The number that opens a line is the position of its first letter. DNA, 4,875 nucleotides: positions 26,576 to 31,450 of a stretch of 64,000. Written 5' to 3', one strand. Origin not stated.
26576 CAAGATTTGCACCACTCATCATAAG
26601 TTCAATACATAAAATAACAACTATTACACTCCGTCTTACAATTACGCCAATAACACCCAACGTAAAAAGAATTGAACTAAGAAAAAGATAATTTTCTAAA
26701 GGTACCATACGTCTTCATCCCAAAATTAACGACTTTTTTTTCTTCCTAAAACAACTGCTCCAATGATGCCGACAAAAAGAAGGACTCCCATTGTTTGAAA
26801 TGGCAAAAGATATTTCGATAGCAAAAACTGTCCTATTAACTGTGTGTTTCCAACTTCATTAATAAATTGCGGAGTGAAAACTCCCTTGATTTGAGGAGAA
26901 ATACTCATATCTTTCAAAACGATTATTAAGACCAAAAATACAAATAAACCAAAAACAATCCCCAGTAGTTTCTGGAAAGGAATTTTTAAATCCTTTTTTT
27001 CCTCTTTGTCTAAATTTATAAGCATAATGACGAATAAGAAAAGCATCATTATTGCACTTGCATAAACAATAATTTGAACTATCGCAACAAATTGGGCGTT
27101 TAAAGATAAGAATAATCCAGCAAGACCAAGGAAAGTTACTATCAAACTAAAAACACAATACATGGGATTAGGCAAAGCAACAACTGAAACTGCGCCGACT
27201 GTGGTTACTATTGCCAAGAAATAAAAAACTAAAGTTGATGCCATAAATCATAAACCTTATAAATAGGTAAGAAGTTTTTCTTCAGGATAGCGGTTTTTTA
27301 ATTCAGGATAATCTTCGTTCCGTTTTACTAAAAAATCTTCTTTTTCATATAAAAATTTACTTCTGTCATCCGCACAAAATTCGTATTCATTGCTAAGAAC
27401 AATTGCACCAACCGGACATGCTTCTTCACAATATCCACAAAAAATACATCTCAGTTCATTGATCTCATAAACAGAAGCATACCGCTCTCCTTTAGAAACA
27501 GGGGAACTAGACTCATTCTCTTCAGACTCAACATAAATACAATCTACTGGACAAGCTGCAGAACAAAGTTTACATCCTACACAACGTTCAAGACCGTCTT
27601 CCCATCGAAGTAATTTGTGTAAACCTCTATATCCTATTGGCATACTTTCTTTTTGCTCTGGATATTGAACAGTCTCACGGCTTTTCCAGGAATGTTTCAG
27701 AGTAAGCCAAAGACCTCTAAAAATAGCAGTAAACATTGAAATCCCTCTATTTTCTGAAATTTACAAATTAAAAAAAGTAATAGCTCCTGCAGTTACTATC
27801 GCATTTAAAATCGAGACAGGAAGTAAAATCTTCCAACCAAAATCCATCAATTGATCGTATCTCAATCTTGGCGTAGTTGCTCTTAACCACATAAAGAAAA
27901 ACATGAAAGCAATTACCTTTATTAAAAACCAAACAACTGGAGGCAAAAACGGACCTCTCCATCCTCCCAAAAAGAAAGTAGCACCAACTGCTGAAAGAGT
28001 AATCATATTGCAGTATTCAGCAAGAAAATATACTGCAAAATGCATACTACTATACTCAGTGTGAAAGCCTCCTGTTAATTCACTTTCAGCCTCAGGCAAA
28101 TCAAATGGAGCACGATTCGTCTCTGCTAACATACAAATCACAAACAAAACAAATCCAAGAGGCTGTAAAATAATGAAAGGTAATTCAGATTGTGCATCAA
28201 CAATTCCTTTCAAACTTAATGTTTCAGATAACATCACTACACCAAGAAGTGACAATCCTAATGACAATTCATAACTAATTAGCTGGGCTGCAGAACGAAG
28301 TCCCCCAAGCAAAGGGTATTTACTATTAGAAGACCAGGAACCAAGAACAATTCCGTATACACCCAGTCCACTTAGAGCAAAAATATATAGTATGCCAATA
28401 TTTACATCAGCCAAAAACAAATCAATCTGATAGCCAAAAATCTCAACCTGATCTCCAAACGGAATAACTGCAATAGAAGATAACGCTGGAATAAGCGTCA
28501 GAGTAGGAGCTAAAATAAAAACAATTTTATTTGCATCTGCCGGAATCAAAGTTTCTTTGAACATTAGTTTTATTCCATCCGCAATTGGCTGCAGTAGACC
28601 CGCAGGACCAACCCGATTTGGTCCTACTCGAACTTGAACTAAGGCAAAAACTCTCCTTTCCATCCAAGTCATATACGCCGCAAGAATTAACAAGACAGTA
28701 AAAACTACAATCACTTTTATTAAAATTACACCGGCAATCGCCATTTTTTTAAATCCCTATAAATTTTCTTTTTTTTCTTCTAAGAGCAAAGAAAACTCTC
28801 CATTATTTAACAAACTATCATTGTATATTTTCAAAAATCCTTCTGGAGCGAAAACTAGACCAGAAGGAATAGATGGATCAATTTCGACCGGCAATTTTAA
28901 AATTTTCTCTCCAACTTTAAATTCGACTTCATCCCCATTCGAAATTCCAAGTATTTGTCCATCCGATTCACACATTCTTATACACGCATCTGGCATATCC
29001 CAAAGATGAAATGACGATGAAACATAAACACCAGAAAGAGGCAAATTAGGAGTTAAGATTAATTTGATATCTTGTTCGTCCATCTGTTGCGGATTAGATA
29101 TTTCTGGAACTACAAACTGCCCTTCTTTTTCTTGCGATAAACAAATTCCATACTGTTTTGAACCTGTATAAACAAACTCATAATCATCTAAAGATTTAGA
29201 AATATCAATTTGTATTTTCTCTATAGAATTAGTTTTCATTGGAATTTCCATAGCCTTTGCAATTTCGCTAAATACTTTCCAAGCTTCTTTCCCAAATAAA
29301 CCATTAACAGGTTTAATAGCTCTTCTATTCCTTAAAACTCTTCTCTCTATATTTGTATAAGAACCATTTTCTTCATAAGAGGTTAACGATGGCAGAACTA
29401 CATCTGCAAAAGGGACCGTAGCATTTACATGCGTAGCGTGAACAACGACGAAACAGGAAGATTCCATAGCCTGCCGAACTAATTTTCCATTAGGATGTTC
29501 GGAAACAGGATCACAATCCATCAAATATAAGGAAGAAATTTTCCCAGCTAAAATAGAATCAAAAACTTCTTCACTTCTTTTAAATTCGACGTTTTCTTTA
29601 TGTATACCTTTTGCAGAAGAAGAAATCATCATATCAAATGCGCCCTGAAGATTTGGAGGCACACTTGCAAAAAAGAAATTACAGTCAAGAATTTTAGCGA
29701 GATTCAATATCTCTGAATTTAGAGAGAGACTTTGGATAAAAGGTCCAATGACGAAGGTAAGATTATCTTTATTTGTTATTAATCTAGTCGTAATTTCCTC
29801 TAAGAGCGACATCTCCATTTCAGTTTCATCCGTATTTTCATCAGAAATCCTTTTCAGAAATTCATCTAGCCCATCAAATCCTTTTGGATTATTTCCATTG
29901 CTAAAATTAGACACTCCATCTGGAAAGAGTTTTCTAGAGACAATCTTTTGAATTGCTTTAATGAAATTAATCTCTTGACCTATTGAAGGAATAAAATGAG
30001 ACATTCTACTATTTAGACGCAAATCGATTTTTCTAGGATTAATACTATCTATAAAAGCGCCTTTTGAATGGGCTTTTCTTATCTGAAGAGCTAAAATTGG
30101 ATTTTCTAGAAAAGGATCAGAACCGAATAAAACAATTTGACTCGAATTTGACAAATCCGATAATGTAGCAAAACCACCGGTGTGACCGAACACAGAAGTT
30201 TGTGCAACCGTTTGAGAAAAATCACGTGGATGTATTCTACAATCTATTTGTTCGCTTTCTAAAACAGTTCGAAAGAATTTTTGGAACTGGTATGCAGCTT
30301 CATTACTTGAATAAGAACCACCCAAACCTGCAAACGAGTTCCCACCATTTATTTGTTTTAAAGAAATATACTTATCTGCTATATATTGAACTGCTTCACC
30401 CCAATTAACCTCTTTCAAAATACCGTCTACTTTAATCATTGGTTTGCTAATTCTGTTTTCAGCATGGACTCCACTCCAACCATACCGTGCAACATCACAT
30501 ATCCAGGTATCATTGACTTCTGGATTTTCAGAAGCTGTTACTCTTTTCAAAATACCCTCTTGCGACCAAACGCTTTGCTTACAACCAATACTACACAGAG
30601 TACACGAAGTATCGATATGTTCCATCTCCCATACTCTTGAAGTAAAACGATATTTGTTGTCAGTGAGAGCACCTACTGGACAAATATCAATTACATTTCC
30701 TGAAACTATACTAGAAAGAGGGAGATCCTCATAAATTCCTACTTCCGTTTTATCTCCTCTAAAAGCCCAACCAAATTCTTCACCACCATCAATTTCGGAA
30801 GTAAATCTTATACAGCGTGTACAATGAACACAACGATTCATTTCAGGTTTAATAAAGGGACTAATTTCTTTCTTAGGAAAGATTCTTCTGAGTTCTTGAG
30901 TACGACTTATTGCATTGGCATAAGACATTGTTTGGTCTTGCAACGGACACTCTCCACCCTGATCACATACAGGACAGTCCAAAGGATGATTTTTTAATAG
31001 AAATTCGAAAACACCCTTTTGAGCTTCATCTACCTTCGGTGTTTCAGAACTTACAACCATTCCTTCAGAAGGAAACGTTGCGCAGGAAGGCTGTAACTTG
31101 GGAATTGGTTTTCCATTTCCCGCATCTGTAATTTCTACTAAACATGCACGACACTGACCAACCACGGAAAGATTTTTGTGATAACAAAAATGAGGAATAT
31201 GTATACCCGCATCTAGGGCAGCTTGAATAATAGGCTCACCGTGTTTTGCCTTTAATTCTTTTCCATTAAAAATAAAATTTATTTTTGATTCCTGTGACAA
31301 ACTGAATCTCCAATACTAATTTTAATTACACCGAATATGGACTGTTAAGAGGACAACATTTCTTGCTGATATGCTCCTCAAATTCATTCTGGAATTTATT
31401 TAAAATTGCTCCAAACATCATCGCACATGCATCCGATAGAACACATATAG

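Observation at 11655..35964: Two respiratory complex I operons in direct tandem (14-subunit followed by a 10-subunit copy)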

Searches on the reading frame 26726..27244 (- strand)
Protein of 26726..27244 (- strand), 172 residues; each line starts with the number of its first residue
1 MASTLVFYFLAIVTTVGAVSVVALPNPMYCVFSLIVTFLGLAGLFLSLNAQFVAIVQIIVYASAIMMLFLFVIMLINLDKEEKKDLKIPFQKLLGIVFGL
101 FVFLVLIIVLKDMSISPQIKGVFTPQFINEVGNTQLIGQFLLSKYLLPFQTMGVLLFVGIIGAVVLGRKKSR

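Call 3: search_protein_families(library=ncbifam, proteins=[window:26726-27244:-], max_evalue=0.00001)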
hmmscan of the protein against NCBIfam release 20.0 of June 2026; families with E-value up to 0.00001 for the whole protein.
window:26726-27244:- (172 aa): 11 families
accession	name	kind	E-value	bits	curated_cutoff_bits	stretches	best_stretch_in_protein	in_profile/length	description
NF005164.0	PRK06638.1-4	equivalog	1.3e-34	119.4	154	1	3-170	4-172/211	NADH-quinone oxidoreductase subunit J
NF005165.0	PRK06638.1-5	equivalog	3.1e-34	118.2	192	1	3-169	19-183/282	NADH-quinone oxidoreductase subunit J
NF005168.0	PRK06638.2-3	equivalog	1.3e-31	109.8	154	1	4-171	5-169/172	NADH-quinone oxidoreductase subunit J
NF005163.0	PRK06638.1-3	equivalog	3e-27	95.4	174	1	4-170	9-170/203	NADH-quinone oxidoreductase subunit J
NF005167.0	PRK06638.2-2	equivalog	3.3e-23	82.3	137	1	1-171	1-166/176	NADH-quinone oxidoreductase subunit J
NF005162.0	PRK06638.1-1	equivalog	2.1e-21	76.6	157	1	5-170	3-162/184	NADH-quinone oxidoreductase subunit J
NF005166.0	PRK06638.2-1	equivalog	3.6e-20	72.6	284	1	5-170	6-166/174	NADH-quinone oxidoreductase subunit J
NF005169.0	PRK06638.2-4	equivalog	5.5e-17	62.3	319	1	1-170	1-168/182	NADH-quinone oxidoreductase subunit J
NF005025.0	PRK06433.1-5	equivalog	5.1e-11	42.8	95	1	4-77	13-86/96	NADH dehydrogenase subunit J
NF005024.0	PRK06433.1-4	equivalog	2.1e-07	31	101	1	3-83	5-85/89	NADH dehydrogenase subunit J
NF005023.0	PRK06433.1-2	equivalog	6.4e-07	29.7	92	1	3-76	3-76/82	NADH dehydrogenase subunit J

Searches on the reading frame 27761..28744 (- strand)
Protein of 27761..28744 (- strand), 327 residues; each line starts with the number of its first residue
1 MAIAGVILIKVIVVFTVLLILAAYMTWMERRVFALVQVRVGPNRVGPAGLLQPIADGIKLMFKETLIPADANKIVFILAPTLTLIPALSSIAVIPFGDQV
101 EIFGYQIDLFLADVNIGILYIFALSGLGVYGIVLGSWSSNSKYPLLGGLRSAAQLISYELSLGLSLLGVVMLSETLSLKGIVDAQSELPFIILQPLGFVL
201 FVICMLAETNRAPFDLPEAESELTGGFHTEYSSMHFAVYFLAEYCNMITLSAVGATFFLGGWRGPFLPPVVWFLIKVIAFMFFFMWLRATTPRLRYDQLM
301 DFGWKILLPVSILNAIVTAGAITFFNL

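Call 3: search_protein_families(library=ncbifam, proteins=[window:27761-28744:-], max_evalue=0.00001)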
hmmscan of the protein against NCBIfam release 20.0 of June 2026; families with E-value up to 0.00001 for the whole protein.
window:27761-28744:- (327 aa): 7 families
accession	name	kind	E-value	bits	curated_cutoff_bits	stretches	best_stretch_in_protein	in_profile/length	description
NF004743.0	PRK06076.1-4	equivalog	2.3e-132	442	494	1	6-320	15-340/433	NADH-quinone oxidoreductase subunit NuoH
NF004745.0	PRK06076.1-6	equivalog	3.5e-112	375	450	1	4-325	12-336/341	NADH-quinone oxidoreductase subunit NuoH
NF004740.0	PRK06076.1-1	equivalog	2.3e-111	372.4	399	1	7-322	14-320/325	NADH-quinone oxidoreductase subunit NuoH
NF004741.0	PRK06076.1-2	equivalog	3.3e-107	358.6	305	1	7-321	22-332/337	NADH-quinone oxidoreductase subunit NuoH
NF004742.0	PRK06076.1-3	equivalog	4.3e-96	322.2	531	1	7-320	24-346/356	NADH-quinone oxidoreductase subunit NuoH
NF040610.1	F420_dehyd_FpoH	exception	1.9e-86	290.5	475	1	10-316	15-330/339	F420H2 dehydrogenase subunit FpoH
NF004744.0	PRK06076.1-5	equivalog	2.5e-85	286.9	542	2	11-264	34-282/372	NADH-quinone oxidoreductase subunit NuoH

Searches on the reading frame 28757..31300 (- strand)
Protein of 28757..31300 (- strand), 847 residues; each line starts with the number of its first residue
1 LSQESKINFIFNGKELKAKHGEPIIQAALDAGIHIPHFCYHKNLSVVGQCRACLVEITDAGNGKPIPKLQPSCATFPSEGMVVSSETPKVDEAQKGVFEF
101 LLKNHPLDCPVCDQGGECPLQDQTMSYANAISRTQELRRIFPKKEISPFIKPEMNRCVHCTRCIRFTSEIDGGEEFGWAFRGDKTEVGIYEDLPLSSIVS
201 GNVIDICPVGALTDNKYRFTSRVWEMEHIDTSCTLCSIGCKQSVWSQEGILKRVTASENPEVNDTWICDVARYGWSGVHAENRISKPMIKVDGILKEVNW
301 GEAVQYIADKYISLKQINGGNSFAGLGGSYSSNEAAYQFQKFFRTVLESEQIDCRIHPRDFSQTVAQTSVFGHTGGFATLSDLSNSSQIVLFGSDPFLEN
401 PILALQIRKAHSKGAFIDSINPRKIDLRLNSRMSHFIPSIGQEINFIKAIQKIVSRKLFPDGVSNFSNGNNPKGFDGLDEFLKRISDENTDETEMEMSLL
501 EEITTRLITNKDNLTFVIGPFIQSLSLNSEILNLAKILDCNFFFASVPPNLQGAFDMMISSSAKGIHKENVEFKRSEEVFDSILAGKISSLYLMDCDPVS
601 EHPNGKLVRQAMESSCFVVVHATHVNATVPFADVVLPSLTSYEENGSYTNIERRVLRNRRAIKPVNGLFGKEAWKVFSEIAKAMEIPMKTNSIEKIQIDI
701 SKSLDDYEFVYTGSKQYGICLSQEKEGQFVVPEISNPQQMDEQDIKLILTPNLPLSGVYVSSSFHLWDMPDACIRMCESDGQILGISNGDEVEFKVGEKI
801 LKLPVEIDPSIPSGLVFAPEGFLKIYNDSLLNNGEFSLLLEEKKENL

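Call 3: search_protein_families(library=ncbifam, proteins=[window:28757-31300:-], max_evalue=0.00001)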
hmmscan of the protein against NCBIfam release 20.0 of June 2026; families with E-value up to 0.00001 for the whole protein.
window:28757-31300:- (847 aa): 21 families
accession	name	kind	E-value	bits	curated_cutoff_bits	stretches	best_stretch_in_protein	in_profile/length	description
TIGR01973.1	NuoG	equivalog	3.6e-155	518.2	470.05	1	11-679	3-605/606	NADH-quinone oxidoreductase subunit NuoG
NF005895.0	PRK07860.1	equivalog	2.2e-115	386.5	802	2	3-415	14-419/811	NADH-quinone oxidoreductase subunit G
TIGR01591.1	Fdh-alpha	equivalog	9.9e-62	209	666.25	2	231-513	1-279/672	formate dehydrogenase subunit alpha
NF047855.1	AssmNtatRedNasC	equivalog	1.2e-45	156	1100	2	226-516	18-308/708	assimilatory nitrate reductase catalytic subunit NasC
NF006305.0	PRK08493.1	equivalog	2e-42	145.3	591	2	7-167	2-153/819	NADH-quinone oxidoreductase subunit G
NF040763.1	FeFe_hydrog_A6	exception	7.4e-42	143.5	765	1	7-226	1-217/571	NADH-dependent [FeFe] hydrogenase, group A6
NF005745.0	PRK07569.1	equivalog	6.4e-34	117.4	333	1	9-216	6-211/238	bidirectional hydrogenase complex protein HoxU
NF041323.1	Nitr_red_NasA_Halo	equivalog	6e-24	84.5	1000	2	236-507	3-270/673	assimilatory nitrate reductase NasA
NF040762.1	Hydr_FeFe_Clost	exception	6.4e-22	77.9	900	1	8-216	2-208/572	ferredoxin hydrogenase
NF009454.0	PRK12814.1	equivalog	1.7e-21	76.3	916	1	6-136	3-126/657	putative NADPH-dependent glutamate synthase small subunit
NF010055.0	PRK13532.1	equivalog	1.1e-15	56.9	904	2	227-407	41-228/830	nitrate reductase catalytic subunit NapA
NF012032.0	PRK15488.1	equivalog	4.6e-15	54.7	694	1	225-397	40-208/759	thiosulfate reductase PhsA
TIGR01706.1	NAPA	equivalog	1.1e-13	50.4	930.55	0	586-682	473-569/830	periplasmic nitrate reductase subunit alpha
TIGR01701.1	Fdhalpha-like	subfamily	5.2e-13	48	582.15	1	278-423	94-236/744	FdhF/YdeP family oxidoreductase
TIGR03479.1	DMSO_red_II_alp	subfamily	1.7e-12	46.3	984.75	0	616-731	576-690/913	molybdopterin-dependent oxidoreductase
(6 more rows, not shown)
